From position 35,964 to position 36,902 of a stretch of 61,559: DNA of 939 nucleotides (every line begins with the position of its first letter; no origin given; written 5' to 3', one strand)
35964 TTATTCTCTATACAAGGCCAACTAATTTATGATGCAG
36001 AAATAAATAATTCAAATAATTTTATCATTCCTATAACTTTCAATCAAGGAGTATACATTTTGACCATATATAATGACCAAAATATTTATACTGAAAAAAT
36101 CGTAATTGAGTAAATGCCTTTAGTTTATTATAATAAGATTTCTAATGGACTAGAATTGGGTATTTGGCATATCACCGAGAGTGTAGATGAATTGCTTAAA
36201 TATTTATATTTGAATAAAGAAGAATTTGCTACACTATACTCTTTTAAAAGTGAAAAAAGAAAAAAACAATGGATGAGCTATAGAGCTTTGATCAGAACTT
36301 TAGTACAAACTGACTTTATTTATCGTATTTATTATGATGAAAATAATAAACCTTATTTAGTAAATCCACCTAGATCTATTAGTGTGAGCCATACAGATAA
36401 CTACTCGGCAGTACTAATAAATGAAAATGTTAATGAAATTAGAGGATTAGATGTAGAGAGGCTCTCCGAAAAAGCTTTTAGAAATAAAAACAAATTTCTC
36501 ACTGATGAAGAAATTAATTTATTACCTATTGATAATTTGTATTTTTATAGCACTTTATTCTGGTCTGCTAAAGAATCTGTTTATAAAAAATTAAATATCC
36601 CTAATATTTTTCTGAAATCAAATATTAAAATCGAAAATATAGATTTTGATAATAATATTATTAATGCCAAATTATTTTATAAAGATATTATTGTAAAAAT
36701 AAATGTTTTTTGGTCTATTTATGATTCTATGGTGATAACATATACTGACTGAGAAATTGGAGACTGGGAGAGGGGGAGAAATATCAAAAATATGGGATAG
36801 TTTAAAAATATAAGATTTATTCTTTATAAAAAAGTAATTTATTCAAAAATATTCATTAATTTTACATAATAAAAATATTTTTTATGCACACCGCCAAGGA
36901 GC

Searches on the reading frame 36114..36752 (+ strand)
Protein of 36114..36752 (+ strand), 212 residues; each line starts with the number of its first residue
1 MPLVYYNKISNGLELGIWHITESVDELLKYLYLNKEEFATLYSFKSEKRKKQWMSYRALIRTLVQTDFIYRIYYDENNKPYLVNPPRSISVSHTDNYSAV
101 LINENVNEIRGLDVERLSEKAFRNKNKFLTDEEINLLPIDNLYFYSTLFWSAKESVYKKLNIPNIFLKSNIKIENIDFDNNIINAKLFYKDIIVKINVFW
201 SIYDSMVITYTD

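Call 64: find_related_loci(query=window:36114-36752:+, collection=metagenome_contigs, flank=10000)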
Query window:36114-36752:+ (212 aa) in metagenome_contigs; peptide patterns used: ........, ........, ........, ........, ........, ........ (x = any residue, [..] = any of these).
367 stretches matched a pattern; 10 encode a relative of the query (tblastn E <= 1e-3); 10 distinct loci.
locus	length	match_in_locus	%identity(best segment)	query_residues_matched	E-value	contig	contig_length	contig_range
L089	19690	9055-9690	100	1-212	2e-138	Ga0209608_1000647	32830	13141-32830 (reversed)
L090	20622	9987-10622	100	1-212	5e-138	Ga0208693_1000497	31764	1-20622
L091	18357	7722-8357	99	1-212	1e-136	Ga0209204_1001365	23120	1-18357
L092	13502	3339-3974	91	1-212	3e-127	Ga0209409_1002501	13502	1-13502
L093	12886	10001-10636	91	1-212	2e-127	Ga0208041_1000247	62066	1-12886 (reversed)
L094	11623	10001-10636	73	1-212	3e-100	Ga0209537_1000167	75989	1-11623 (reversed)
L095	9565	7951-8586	73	1-212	3e-100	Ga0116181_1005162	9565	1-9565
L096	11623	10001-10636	73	1-212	3e-100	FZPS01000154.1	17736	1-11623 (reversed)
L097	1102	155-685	34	1-181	2e-26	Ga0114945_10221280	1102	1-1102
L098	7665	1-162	89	159-212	9e-25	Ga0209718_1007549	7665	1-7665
